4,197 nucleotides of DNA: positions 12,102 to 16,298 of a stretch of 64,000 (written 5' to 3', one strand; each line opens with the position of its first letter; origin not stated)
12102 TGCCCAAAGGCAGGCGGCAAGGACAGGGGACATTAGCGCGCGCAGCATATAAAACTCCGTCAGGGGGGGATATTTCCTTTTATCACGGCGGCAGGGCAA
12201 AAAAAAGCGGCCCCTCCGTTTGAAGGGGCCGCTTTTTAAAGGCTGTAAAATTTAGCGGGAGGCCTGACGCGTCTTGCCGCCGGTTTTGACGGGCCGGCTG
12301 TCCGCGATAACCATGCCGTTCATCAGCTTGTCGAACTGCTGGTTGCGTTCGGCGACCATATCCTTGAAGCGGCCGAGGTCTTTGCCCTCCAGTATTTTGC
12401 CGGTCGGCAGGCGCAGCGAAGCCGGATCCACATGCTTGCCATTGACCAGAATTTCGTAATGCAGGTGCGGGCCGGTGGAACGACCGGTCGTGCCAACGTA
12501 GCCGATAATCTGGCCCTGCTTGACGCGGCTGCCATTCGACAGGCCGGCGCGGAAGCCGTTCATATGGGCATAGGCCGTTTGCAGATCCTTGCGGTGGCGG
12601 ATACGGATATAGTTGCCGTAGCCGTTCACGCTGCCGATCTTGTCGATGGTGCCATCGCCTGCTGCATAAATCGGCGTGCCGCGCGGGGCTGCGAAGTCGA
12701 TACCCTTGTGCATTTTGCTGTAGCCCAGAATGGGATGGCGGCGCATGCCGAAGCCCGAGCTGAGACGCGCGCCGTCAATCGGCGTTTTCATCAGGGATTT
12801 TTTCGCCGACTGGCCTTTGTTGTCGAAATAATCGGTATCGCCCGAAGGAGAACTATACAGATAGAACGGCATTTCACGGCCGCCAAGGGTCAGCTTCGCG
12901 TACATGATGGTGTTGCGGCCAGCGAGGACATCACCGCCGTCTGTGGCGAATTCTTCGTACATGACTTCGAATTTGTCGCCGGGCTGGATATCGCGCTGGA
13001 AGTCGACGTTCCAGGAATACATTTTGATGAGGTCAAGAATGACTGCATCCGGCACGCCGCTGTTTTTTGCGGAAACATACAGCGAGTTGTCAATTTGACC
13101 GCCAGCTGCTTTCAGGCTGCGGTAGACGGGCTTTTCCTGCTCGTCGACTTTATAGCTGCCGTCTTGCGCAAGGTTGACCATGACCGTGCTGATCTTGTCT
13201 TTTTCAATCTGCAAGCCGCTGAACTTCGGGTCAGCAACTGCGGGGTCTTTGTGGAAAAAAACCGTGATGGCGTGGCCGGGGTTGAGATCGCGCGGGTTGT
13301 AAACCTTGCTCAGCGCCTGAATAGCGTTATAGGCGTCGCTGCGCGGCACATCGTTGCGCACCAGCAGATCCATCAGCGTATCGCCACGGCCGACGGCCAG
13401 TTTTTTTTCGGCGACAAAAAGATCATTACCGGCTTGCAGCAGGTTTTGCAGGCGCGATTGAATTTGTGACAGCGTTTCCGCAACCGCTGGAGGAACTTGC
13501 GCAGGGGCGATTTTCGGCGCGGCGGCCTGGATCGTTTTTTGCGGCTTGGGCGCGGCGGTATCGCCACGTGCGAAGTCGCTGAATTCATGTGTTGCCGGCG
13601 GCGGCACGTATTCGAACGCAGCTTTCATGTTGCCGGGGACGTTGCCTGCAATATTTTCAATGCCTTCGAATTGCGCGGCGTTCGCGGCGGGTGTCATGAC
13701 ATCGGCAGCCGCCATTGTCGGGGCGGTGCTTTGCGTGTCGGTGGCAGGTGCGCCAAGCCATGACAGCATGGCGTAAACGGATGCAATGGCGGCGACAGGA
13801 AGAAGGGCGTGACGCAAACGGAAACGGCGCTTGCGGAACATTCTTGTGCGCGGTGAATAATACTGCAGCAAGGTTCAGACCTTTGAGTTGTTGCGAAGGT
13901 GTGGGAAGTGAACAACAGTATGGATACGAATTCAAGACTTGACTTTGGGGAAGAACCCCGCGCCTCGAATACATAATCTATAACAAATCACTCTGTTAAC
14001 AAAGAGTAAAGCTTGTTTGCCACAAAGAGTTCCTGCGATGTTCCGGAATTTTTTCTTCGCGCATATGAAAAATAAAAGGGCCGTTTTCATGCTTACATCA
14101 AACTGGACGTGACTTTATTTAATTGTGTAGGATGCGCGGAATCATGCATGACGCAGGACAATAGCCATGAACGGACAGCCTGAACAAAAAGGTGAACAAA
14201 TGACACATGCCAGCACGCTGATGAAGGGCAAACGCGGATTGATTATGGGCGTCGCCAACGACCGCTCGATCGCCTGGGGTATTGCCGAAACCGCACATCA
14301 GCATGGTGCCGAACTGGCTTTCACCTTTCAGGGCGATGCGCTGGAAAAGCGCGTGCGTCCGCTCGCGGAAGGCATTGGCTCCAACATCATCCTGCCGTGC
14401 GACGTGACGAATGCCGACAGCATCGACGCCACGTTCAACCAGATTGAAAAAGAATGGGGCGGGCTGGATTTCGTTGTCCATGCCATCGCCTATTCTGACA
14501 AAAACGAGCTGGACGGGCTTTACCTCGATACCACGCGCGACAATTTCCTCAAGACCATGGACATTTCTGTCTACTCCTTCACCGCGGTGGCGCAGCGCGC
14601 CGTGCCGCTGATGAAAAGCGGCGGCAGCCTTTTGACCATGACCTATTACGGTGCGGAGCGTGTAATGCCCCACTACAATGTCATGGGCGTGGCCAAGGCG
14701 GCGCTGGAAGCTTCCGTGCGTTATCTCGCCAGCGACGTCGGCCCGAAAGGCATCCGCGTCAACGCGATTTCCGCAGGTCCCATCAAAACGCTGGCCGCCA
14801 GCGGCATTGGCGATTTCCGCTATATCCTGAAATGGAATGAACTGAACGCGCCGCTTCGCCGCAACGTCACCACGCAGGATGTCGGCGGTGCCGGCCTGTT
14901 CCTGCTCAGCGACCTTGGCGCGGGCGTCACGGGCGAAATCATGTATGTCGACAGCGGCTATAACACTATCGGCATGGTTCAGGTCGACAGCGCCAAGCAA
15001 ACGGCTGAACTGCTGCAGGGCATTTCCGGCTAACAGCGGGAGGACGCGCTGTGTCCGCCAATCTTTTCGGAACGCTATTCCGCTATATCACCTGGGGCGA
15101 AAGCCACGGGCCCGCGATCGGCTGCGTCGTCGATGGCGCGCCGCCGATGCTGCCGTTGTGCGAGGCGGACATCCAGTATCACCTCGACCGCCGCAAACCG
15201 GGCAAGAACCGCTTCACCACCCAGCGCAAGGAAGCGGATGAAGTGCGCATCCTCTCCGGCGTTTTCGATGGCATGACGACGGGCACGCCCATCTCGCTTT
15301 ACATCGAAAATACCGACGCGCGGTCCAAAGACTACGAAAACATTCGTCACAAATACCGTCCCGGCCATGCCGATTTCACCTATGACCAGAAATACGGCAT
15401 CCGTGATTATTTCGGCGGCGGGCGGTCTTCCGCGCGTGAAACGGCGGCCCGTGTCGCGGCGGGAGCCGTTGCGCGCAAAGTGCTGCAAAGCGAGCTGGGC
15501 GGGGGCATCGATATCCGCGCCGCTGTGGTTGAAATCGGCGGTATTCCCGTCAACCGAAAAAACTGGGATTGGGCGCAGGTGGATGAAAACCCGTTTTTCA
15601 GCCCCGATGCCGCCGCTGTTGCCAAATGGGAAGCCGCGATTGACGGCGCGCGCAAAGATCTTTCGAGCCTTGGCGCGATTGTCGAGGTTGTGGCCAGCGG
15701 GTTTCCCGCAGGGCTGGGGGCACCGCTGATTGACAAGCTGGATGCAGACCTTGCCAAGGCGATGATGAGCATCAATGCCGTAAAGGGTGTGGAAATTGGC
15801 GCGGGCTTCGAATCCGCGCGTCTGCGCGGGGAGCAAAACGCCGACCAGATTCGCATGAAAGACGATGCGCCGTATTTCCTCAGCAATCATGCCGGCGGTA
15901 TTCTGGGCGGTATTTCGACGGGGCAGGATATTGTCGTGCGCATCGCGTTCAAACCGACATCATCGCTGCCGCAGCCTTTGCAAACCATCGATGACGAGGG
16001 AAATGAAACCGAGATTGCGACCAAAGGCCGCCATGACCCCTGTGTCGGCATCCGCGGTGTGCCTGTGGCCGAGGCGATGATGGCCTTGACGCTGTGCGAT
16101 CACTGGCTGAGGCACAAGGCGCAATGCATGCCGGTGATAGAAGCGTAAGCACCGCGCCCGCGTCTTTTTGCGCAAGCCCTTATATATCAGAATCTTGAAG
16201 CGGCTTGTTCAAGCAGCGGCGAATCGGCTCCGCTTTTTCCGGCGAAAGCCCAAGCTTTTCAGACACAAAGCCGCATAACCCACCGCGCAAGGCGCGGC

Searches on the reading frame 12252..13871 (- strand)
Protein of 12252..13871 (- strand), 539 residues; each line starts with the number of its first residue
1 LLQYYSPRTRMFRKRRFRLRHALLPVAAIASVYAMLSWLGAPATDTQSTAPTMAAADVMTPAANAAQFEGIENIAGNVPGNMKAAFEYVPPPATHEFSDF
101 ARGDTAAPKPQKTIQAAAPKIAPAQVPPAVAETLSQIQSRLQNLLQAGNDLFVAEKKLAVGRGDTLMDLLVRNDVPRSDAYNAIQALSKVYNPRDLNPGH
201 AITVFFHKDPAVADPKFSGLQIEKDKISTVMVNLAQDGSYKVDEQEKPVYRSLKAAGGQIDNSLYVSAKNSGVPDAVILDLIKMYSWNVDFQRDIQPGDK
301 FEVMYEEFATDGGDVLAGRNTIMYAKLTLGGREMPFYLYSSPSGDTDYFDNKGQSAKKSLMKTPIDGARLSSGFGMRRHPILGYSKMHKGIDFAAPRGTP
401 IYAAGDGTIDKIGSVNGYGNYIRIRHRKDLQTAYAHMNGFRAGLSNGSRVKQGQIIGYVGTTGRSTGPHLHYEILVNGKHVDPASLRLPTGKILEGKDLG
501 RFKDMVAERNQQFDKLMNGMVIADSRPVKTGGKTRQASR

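Call 70: search_protein_families(library=pfam, proteins=[window:12252-13871:-], max_evalue=0.00001)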
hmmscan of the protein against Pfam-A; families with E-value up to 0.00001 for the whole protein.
window:12252-13871:- (539 aa): 2 families
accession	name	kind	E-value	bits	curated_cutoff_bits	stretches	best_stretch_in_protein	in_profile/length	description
PF01551.29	Peptidase_M23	-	1.3e-34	118.7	28.7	1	386-483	1-96/96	Peptidase family M23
PF19425.4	Csd3_N2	-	1e-08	35.6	27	1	256-374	9-120/122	Csd3 second domain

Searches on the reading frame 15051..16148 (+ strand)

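Call 70: search_protein_families(library=pfam, proteins=[window:15051-16148:+], max_evalue=0.00001)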
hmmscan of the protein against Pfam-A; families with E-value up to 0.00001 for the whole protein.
window:15051-16148:+ (365 aa): 1 family
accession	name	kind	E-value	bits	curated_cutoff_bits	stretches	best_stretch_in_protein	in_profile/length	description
PF01264.26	Chorismate_synt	-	2.9e-138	460.5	27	1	10-353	1-327/327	Chorismate synthase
